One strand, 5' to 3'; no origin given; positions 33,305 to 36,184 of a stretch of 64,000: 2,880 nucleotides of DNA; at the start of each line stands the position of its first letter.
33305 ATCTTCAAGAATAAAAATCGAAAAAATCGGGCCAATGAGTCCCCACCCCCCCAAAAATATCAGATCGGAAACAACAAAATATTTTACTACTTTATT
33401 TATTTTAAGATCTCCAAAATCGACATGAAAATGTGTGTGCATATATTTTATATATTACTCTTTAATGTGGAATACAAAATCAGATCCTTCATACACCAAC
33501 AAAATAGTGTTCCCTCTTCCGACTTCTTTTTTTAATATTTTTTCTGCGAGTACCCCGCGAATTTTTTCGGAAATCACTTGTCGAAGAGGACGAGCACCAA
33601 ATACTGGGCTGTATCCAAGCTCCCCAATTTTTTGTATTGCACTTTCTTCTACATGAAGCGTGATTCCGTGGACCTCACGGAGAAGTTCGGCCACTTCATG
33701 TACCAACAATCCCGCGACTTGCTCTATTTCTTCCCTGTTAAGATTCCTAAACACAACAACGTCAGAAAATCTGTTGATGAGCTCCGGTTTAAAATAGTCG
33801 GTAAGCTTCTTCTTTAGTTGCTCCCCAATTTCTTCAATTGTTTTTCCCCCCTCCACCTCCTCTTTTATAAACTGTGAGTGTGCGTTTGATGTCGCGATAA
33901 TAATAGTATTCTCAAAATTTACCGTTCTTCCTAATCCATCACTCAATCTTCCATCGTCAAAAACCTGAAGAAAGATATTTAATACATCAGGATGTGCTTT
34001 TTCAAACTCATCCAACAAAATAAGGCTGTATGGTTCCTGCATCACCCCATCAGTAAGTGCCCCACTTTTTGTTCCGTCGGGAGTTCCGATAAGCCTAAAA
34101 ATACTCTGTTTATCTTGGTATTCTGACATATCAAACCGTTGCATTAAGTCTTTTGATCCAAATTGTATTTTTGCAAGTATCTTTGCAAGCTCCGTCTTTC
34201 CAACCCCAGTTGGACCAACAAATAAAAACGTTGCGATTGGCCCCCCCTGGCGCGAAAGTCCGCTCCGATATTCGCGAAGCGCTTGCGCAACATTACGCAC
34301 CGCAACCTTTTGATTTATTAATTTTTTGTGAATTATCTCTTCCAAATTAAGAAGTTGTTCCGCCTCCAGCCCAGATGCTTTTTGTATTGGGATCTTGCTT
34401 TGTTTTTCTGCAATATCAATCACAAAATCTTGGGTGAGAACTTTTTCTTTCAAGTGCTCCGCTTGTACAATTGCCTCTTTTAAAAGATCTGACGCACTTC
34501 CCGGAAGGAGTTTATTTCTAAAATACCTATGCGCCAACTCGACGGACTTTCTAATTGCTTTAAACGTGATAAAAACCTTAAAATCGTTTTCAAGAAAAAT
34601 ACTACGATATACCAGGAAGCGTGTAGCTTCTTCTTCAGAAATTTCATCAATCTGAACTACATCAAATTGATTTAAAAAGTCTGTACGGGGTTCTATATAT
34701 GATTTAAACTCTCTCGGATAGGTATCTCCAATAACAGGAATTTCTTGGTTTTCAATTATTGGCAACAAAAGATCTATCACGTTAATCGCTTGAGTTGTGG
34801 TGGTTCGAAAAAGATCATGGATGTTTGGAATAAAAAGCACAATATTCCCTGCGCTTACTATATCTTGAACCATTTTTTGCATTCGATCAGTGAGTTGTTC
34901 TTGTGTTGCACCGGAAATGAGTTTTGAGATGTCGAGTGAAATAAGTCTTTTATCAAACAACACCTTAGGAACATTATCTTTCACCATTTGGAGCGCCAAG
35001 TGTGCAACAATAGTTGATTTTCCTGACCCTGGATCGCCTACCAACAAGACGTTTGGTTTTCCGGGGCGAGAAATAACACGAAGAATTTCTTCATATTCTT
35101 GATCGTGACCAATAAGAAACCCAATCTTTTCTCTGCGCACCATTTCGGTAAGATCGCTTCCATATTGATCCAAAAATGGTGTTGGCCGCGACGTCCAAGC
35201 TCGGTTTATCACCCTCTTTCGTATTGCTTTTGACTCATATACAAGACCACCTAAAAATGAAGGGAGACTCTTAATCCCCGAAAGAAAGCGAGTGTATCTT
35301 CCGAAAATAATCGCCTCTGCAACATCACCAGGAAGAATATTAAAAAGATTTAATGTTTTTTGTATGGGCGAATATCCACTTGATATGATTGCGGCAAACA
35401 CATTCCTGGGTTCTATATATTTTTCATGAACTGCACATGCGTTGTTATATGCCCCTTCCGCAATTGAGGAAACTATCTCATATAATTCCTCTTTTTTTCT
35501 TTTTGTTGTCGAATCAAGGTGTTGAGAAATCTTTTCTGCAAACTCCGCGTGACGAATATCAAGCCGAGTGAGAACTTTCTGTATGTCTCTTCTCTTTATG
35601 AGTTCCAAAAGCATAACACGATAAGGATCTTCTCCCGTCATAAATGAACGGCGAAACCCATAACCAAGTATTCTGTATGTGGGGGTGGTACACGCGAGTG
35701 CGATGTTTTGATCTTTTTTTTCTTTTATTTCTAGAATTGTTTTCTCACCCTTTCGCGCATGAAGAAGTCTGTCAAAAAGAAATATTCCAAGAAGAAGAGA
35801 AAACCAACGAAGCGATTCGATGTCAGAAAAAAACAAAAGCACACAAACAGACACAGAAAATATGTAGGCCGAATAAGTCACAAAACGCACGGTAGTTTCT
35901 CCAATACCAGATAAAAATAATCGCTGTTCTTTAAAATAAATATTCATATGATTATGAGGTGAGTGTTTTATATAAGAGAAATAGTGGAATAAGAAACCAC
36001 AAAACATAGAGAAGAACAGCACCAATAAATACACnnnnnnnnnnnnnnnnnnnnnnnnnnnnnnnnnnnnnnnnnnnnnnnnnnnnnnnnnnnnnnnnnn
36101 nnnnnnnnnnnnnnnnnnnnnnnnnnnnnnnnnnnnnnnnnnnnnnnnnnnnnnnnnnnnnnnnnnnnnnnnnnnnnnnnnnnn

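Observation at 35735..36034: Double-AAA+ Clp chaperone with an N-terminal transmembrane extension (membrane-anchored ClpB/ClpC-like protein)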

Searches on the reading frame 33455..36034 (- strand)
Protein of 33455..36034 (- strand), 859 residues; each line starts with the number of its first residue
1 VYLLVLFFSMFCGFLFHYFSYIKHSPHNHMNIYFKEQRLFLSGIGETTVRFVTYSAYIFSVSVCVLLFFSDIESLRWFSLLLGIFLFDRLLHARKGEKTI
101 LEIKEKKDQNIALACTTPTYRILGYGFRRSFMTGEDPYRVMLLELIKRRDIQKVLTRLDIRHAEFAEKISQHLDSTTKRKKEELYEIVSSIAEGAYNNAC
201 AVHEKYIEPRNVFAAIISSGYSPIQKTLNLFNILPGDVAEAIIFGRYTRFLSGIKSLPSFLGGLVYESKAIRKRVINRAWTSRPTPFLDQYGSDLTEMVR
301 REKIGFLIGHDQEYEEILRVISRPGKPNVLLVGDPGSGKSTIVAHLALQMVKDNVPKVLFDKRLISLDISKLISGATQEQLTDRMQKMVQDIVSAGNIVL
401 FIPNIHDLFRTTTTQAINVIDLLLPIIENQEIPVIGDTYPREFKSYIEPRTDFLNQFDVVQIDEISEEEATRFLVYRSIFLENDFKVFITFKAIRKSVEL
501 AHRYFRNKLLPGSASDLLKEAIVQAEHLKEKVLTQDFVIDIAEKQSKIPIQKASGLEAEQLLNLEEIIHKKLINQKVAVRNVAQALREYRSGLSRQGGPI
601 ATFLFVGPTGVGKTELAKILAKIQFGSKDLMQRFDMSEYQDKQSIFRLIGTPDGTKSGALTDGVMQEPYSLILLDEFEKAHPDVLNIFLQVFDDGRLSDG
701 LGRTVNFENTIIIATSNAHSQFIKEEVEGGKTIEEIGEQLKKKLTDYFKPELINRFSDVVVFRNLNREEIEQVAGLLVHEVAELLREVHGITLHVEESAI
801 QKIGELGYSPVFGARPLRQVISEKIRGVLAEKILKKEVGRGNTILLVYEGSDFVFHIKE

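Call 3: search_protein_families(library=pfam, proteins=[window:33455-36034:-], max_evalue=0.01)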
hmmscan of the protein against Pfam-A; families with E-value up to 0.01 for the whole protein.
window:33455-36034:- (859 aa): 42 families (the best 25 are shown)
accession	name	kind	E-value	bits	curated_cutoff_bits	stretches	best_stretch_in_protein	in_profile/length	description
PF07724.20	AAA_2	-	3.7e-53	180.4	27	1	599-758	2-165/166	AAA domain (Cdc48 subfamily)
PF10431.15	ClpB_D2-small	-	1.6e-19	70.2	21.9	1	765-844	1-79/81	C-terminal, D2-small domain, of ClpB protein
PF00004.35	AAA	-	4.2e-18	66.5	21.2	2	329-435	1-105/131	ATPase family associated with various cellular activities (AAA)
PF07728.20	AAA_5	-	1.9e-16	60.8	22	2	603-720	2-125/139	AAA domain (dynein-related subfamily)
PF13191.12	AAA_16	-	8.8e-10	39.8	32.6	1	308-354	3-52/167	AAA ATPase domain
PF00158.32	Sigma54_activat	-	1.6e-09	38.1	20.2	1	601-725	23-151/168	Sigma-54 interaction domain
PF13238.12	AAA_18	-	3.4e-08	34.4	29.4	0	605-672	3-58/128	AAA domain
PF20720.3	nSTAND3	-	9.9e-08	32.3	27.2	1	328-355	19-46/155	Novel STAND NTPase 3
PF13401.12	AAA_22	-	1e-07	32.7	27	1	326-416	5-100/130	AAA domain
PF17871.7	AAA_lid_9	-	1.8e-07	31.5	22.8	1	467-554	2-87/104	AAA lid domain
PF05729.18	NACHT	-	1.8e-06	28.4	26.7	0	329-360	3-34/167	NACHT domain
PF12775.13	AAA_7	-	4e-06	26.9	25.8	0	326-356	33-63/181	P-loop containing dynein motor region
PF01078.27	Mg_chelatase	-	2.1e-05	24.4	20.3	0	320-347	16-43/207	Magnesium chelatase, subunit ChlI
PF13555.12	AAA_29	-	3e-05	24.1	27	1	325-348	23-45/61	P-loop containing region of AAA domain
PF20030.5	bpMoxR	-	3e-05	23.6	27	0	604-718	35-146/205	MoxR domain in the MoxR-vWA-beta-propeller ternary systems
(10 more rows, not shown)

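Call 4: search_protein_families(library=ncbifam, proteins=[window:33455-36034:-], max_evalue=0.01)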
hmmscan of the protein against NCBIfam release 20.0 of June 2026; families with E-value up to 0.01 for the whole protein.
window:33455-36034:- (859 aa): 39 families (the best 25 are shown)
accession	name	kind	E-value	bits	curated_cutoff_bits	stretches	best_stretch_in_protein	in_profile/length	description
TIGR03346.1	chaperone_ClpB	equivalog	2.3e-143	479.5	1232.1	2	528-855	524-852/853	ATP-dependent chaperone ClpB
TIGR02639.1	ClpA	equivalog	4.7e-126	421.8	993.15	1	142-844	30-730/734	ATP-dependent Clp protease ATP-binding subunit ClpA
NF033606.1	heat_AAA_ClpK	exception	2e-120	403.2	1900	2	536-844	579-894/949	heat shock survival AAA family ATPase ClpK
NF033607.0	disagg_AAA_ClpG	exception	1.3e-117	394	1900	2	538-854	560-882/932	AAA family protein disaggregase ClpG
NF008118.0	PRK10865.1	equivalog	2.2e-116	389.8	1417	2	528-850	527-850/857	ATP-dependent chaperone ClpB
TIGR03345.1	VI_ClpV1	equivalog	1.1e-114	384.5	884.95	2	525-837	521-839/852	type VI secretion system ATPase TssH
NF008263.0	PRK11034.1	equivalog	7.6e-94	315.1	1350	1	288-844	169-731/758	ATP-dependent Clp protease ATP-binding subunit ClpA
NF003745.1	PRK05342.1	equivalog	1.6e-10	40.4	359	1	742-829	289-380/418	ATP-dependent Clp protease ATP-binding subunit ClpX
TIGR03499.1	FlhF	equivalog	1.5e-07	31.7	174.15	0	575-622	170-221/286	flagellar biosynthesis GTPase FlhF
TIGR00382.1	clpX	equivalog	7.8e-07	28.4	370.75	0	602-623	119-140/414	ATP-dependent protease ATP-binding subunit ClpX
NF001679.0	PRK00440.1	equivalog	9.7e-07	28.1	303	1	598-678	37-113/322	replication factor C small subunit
NF003233.0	PRK04195.2-3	equivalog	1.1e-06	27.8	471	1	595-679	33-107/504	replication factor C large subunit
NF003229.0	PRK04195.1-5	equivalog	1.7e-06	27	280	1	572-681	19-116/413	replication factor C large subunit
TIGR00064.1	ftsY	equivalog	1e-05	25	260.7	0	525-622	7-102/279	signal recognition particle-docking protein FtsY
TIGR02640.1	gas_vesic_GvpN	equivalog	1.3e-05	24.9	266.8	0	665-697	103-134/262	gas vesicle protein GvpN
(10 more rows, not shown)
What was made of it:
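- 33455..35947 (-): Clp/Hsp100-derived ATPase gene (830 aa plus stop), with its true start at ATG 35947. Pfam and NCBIfam hits (calls 3, 4).
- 35276..35737 (-): Divergent all-helical N-domain (residues 71-224), possibly derived from Clp_N. The NCBIfam ClpA model aligns from its position 30 in one stretch (call 4).
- On Clp/Hsp100 class I (double-ring AAA+): The ClpA model aligns from its position 30 (call 4).
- On ClpB/Hsp104 disaggregase: The score is 479.5 bits against a cut-off of 1232.1 (call 4).
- On ClpA/ClpC/ClpE (ClpP partners): The score is 421.8 bits against a cut-off of 993.15 (call 4).
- Closest known: ClpB/Hsp104 disaggregases. Different: The TIGR03346 score is 479 against a cut-off of 1232 (call 4).
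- Closest known: ClpA / ClpC / ClpE, the ClpP-partner unfoldases. Same: The overall length and the direct D1-D2 junction are ClpA-like: the TIGR02639 model aligns in one stretch over residues 142-844 (numbered from GTG 36034; 113-815 from the true start), call 4.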

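Call 6: find_homologous_proteins(query=window:33455-35947:-, max_evalue=1e-20)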
Query window:33455-35947:- (830 aa): 846 proteins with E <= 1e-20 among 8000 candidates; the best 120 are listed.
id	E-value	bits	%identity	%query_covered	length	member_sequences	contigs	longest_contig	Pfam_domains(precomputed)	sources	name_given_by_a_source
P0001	0.0e+0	1689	91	100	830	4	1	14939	PF00004.36,PF13401.13,PF17871.8,PF13238.13,PF07728.21,PF13191.13,PF00158.33,PF07724.21,PF12775.14,PF05729.19,PF01078.28,PF10431.16,PF20720.4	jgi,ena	-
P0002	0.0e+0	1610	88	100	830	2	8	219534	PF00004.36,PF13401.13,PF17871.8,PF13238.13,PF07728.21,PF13191.13,PF00158.33,PF07724.21,PF12775.14,PF05729.19,PF10431.16,PF20720.4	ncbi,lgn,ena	-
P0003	0.0e+0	1444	78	100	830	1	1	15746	PF00004.36,PF13401.13,PF17871.8,PF13238.13,PF07728.21,PF13191.13,PF00158.33,PF07724.21,PF00005.34,PF12775.14,PF05729.19,PF01078.28,PF10431.16,PF20720.4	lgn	-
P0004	0.0e+0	1413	77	100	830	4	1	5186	PF00004.36,PF13401.13,PF17871.8,PF13238.13,PF07728.21,PF13191.13,PF00158.33,PF07724.21,PF12775.14,PF05729.19,PF10431.16,PF20720.4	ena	-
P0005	0.0e+0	1310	71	100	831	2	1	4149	PF00158.33,PF07724.21,PF12775.14,PF05729.19,PF00004.36,PF13401.13,PF17871.8,PF13238.13,PF07728.21,PF10431.16,PF13191.13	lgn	-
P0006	0.0e+0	1150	63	100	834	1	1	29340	PF00158.33,PF07724.21,PF00004.36,PF17871.8,PF07728.21,PF10431.16,PF13191.13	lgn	-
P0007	0.0e+0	1149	61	100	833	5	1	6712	PF07724.21,PF00004.36,PF17871.8,PF07728.21,PF10431.16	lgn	-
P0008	0.0e+0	1145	61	100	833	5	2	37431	PF07724.21,PF00004.36,PF17871.8,PF07728.21,PF10431.16,PF13191.13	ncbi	-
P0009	0.0e+0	1133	62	100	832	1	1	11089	PF07724.21,PF00004.36,PF13401.13,PF17871.8,PF13238.13,PF07728.21,PF10431.16,PF13191.13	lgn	-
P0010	0.0e+0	1133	62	99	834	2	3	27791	PF00158.33,PF07724.21,PF00004.36,PF13401.13,PF17871.8,PF13238.13,PF07728.21,PF10431.16,PF13191.13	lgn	-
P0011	0.0e+0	1127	61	98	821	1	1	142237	PF07724.21,PF00004.36,PF17871.8,PF07728.21,PF10431.16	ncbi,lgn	-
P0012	0.0e+0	1125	60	100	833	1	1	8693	PF00158.33,PF07724.21,PF05729.19,PF00004.36,PF13401.13,PF17871.8,PF13238.13,PF07728.21,PF10431.16,PF20720.4,PF13191.13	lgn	-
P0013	0.0e+0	1125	60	100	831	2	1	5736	PF00004.36,PF13401.13,PF17871.8,PF13238.13,PF07728.21,PF13191.13,PF00158.33,PF07724.21,PF12775.14,PF05729.19,PF10431.16,PF20720.4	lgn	-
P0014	0.0e+0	1121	60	100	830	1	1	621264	PF00004.36,PF13401.13,PF17871.8,PF13238.13,PF07728.21,PF13191.13,PF00158.33,PF07724.21,PF12775.14,PF05729.19,PF10431.16,PF20720.4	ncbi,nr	ncbi:MAG: ATP-dependent Clp protease ATP-binding subunit [Patescibacteria group bacterium]|nr:ATP-de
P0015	0.0e+0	1115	61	99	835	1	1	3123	PF07724.21,PF00004.36,PF17871.8,PF13238.13,PF07728.21,PF10431.16,PF13191.13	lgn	-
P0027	0.0e+0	1092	59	100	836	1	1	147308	PF02861.26,PF00004.36,PF13401.13,PF17871.8,PF13238.13,PF07728.21,PF13191.13,PF00158.33,PF07724.21,PF05729.19,PF10431.16,PF20720.4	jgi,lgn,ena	-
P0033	0.0e+0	1081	59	100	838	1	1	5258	PF02861.26,PF00004.36,PF13401.13,PF17871.8,PF13238.13,PF01637.25,PF07728.21,PF13191.13,PF00158.33,PF07724.21,PF12775.14,PF05729.19,PF10431.16,PF20720.4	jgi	jgi:ATP-dependent Clp protease ATP-binding subunit ClpC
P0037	0.0e+0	1072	59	99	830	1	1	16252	PF02861.26,PF00004.36,PF13401.13,PF03193.23,PF17871.8,PF07728.21,PF13191.13,PF00158.33,PF07724.21,PF12775.14,PF05729.19,PF10431.16,PF20720.4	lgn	-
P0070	0.0e+0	1042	57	100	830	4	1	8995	PF02861.26,PF00158.33,PF07724.21,PF00004.36,PF13401.13,PF17871.8,PF07728.21,PF01078.28,PF10431.16,PF20720.4,PF13191.13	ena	-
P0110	4.1e-298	1009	54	99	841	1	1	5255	PF02861.26,PF00158.33,PF07724.21,PF00004.36,PF13401.13,PF17871.8,PF07728.21,PF10431.16,PF20720.4,PF13191.13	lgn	-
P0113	4.3e-297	1006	55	99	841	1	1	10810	PF02861.26,PF00158.33,PF07724.21,PF00004.36,PF17871.8,PF07728.21,PF10431.16,PF20720.4,PF13191.13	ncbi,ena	-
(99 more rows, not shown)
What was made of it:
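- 33455..35947 (-): 120 homologues at 54-91% identity, mostly about 830 aa at 96-100% coverage (call 6).
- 35276..35737 (-): PF02861 is precomputed for 6 of 120 homologues (call 6).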

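Call 9: find_encoding_contigs(protein=P0014, flank=6000, max_places=2)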
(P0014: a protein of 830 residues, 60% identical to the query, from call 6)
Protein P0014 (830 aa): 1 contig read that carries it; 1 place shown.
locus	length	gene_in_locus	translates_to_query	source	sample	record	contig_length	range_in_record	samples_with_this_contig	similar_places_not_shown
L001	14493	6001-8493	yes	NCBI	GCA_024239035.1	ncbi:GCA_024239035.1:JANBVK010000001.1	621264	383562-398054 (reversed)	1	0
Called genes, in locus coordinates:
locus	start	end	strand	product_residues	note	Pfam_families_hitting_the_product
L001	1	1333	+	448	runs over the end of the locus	PF00753:Lactamase_B, PF23023:Anti-Pycsar_Apyc1, PF12706:Lactamase_B_2, PF16661:Lactamase_B_6, PF10996:Beta-Casp, PF07521:RMMBL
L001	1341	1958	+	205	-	PF18306:LDcluster4, PF03641:Lysine_decarbox (weak)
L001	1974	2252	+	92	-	-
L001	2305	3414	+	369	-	PF01490:Aa_trans (weak), PF03222:Trp_Tyr_perm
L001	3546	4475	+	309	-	PF01565:FAD_binding_4, PF02873:MurB_C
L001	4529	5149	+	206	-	PF03167:UDG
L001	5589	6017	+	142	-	-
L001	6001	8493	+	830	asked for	PF05729:NACHT (faint), PF13191:AAA_16 (weak), PF00004:AAA (weak), PF17871:AAA_lid_9, PF07724:AAA_2, PF00004:AAA (weak), PF07728:AAA_5, PF10431:ClpB_D2-small, +5 more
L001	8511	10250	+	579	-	PF02811:PHP (faint), PF14716:HHH_8, PF14520:HHH_5, PF14791:DNA_pol_B_thumb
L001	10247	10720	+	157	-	PF00293:NUDIX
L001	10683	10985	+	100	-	PF01035:DNA_binding_1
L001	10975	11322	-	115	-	PF00453:Ribosomal_L20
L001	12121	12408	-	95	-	-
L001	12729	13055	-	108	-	-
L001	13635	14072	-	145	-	PF01668:SmpB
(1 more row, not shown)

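Call 10: find_encoding_contigs(protein=P0002, flank=6000, max_places=2)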
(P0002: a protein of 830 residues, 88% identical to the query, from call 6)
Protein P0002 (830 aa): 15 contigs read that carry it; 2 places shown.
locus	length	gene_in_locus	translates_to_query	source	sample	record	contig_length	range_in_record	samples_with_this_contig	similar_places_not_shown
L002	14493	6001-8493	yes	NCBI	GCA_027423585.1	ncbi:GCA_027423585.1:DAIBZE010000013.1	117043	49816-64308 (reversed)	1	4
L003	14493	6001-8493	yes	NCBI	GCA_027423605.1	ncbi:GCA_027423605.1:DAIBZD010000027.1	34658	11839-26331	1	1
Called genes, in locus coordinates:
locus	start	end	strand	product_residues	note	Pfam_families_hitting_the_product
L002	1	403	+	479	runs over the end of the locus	PF23023:Anti-Pycsar_Apyc1, PF00753:Lactamase_B, PF16661:Lactamase_B_6, PF12706:Lactamase_B_2, PF10996:Beta-Casp, PF07521:RMMBL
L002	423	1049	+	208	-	PF18306:LDcluster4, PF03641:Lysine_decarbox (faint)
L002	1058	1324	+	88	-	-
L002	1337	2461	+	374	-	PF01490:Aa_trans, PF03222:Trp_Tyr_perm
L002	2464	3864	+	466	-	PF04932:Wzy_C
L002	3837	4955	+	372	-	PF01565:FAD_binding_4, PF02873:MurB_C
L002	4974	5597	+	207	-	PF03167:UDG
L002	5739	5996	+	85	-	-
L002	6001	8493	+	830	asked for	PF00158:Sigma54_activat (faint), PF20720:nSTAND3 (faint), PF00004:AAA, PF17871:AAA_lid_9 (weak), PF07724:AAA_2, PF00004:AAA (weak), PF07728:AAA_5, PF10431:ClpB_D2-small, +5 more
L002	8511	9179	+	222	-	PF07690:MFS_1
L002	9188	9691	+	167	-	PF00293:NUDIX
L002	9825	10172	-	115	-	PF00453:Ribosomal_L20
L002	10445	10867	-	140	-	PF05198:IF3_N, PF00707:IF3_C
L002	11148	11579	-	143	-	-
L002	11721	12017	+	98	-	-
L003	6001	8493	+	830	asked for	PF00158:Sigma54_activat (faint), PF20720:nSTAND3 (faint), PF00004:AAA, PF17871:AAA_lid_9 (weak), PF07724:AAA_2, PF00004:AAA (weak), PF07728:AAA_5, PF10431:ClpB_D2-small, +5 more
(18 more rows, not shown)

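Call 38: search_protein_families(library=pfam, proteins=[P0027, P0033, P0110], max_evalue=1)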
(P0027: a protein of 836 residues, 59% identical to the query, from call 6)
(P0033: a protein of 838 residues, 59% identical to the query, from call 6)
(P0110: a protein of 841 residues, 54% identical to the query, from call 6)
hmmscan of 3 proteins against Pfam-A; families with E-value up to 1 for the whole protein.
P0027 (836 aa): 47 families (the best 25 are shown)
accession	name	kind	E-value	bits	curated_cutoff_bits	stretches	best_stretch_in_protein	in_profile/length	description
PF07724.20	AAA_2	-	5.2e-51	173.4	27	1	576-735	2-165/166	AAA domain (Cdc48 subfamily)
PF10431.15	ClpB_D2-small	-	3.6e-17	62.6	21.9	1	743-823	2-81/81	C-terminal, D2-small domain, of ClpB protein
PF07728.20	AAA_5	-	2.3e-14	54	22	2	580-699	2-126/139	AAA domain (dynein-related subfamily)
PF00004.35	AAA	-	1.3e-13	52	21.2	2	581-706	2-120/131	ATPase family associated with various cellular activities (AAA)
PF17871.7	AAA_lid_9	-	1.4e-11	44.6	22.8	1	443-531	1-87/104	AAA lid domain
PF13191.12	AAA_16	-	4.3e-08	34.3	32.6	1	284-330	2-51/167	AAA ATPase domain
PF13401.12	AAA_22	-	7.3e-08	33.2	27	2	581-670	9-109/130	AAA domain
PF05729.18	NACHT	-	1.5e-07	31.8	26.7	2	579-721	2-159/167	NACHT domain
PF13238.12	AAA_18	-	2.9e-07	31.4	29.4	2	582-623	3-45/128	AAA domain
PF20720.3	nSTAND3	-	8.8e-07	29.2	27.2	1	306-332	20-46/155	Novel STAND NTPase 3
PF00158.32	Sigma54_activat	-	1.4e-05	25.3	20.2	1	578-702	23-151/168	Sigma-54 interaction domain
PF12775.13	AAA_7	-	2.6e-05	24.3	25.8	2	290-330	21-60/181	P-loop containing dynein motor region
PF03193.22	RsgA_GTPase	-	0.0001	22.6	30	1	289-324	92-127/174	RsgA GTPase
PF13479.12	AAA_24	-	0.00013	22.3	27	1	305-443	4-74/195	AAA domain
PF00005.33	ABC_tran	-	0.00015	22.9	25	0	307-326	15-34/137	ABC transporter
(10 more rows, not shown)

P0033 (838 aa): 52 families (the best 25 are shown)
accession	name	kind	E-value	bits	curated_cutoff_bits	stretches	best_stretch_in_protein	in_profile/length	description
PF07724.20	AAA_2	-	9.6e-52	175.8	27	1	576-735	2-165/166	AAA domain (Cdc48 subfamily)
PF10431.15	ClpB_D2-small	-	1.2e-17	64.2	21.9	1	742-823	1-81/81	C-terminal, D2-small domain, of ClpB protein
PF07728.20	AAA_5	-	3.5e-17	63.1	22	2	580-697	2-125/139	AAA domain (dynein-related subfamily)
PF00004.35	AAA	-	6.6e-17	62.6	21.2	2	307-399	2-94/131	ATPase family associated with various cellular activities (AAA)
PF00158.32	Sigma54_activat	-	1.5e-10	41.5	20.2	2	578-702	23-151/168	Sigma-54 interaction domain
PF13191.12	AAA_16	-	8.3e-10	39.8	32.6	2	284-337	2-60/167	AAA ATPase domain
PF13401.12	AAA_22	-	2.2e-09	38.2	27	2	302-400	4-107/130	AAA domain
PF17871.7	AAA_lid_9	-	1.3e-08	35.1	22.8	1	443-532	1-88/104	AAA lid domain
PF12775.13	AAA_7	-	1.5e-07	31.6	25.8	2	291-331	22-61/181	P-loop containing dynein motor region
PF05729.18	NACHT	-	1.6e-06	28.5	26.7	2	579-713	2-148/167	NACHT domain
PF20720.3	nSTAND3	-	4.6e-06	26.9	27.2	1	306-332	20-46/155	Novel STAND NTPase 3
PF13238.12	AAA_18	-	1.6e-05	25.8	29.4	1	582-639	3-61/128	AAA domain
PF01637.24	ATPase_2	-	2.4e-05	24.7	33.2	1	288-484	5-197/225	ATPase domain predominantly from Archaea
PF04851.21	ResIII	-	2.8e-05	24.5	22.5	1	299-337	20-58/164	Type III restriction enzyme, res subunit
PF05621.17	TniB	-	3.8e-05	23.6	22.4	1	290-327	22-58/189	Bacterial TniB protein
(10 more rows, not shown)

P0110 (841 aa): 44 families (the best 25 are shown)
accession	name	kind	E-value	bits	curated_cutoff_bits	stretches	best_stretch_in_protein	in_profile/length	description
PF07724.20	AAA_2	-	3.3e-50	170.8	27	1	576-735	2-165/166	AAA domain (Cdc48 subfamily)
PF10431.15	ClpB_D2-small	-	6.5e-20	71.4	21.9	1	742-823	1-81/81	C-terminal, D2-small domain, of ClpB protein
PF07728.20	AAA_5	-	7.1e-14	52.4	22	2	580-697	2-125/139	AAA domain (dynein-related subfamily)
PF00004.35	AAA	-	1e-13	52.3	21.2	2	581-712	2-126/131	ATPase family associated with various cellular activities (AAA)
PF13191.12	AAA_16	-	5.5e-09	37.2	32.6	1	284-339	2-62/167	AAA ATPase domain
PF17871.7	AAA_lid_9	-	6.7e-09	36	22.8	1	444-536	2-92/104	AAA lid domain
PF20720.3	nSTAND3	-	7.1e-06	26.2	27.2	1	306-331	20-45/155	Novel STAND NTPase 3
PF00158.32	Sigma54_activat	-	1.1e-05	25.7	20.2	1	573-698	22-147/168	Sigma-54 interaction domain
PF13401.12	AAA_22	-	1.6e-05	25.7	27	1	301-324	3-26/130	AAA domain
PF05729.18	NACHT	-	4.7e-05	23.7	26.7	1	579-706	2-142/167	NACHT domain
PF05673.19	DUF815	-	5.9e-05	22.8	23.8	1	291-330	41-80/249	Protein of unknown function (DUF815)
PF00005.33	ABC_tran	-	9.9e-05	23.4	25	1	580-606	14-40/137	ABC transporter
PF01078.27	Mg_chelatase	-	0.00012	21.9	20.3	2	297-323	16-42/207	Magnesium chelatase, subunit ChlI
PF12775.13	AAA_7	-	0.00017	21.7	25.8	0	579-626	35-82/181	P-loop containing dynein motor region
PF03193.22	RsgA_GTPase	-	0.0005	20.4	30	1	289-324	92-127/174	RsgA GTPase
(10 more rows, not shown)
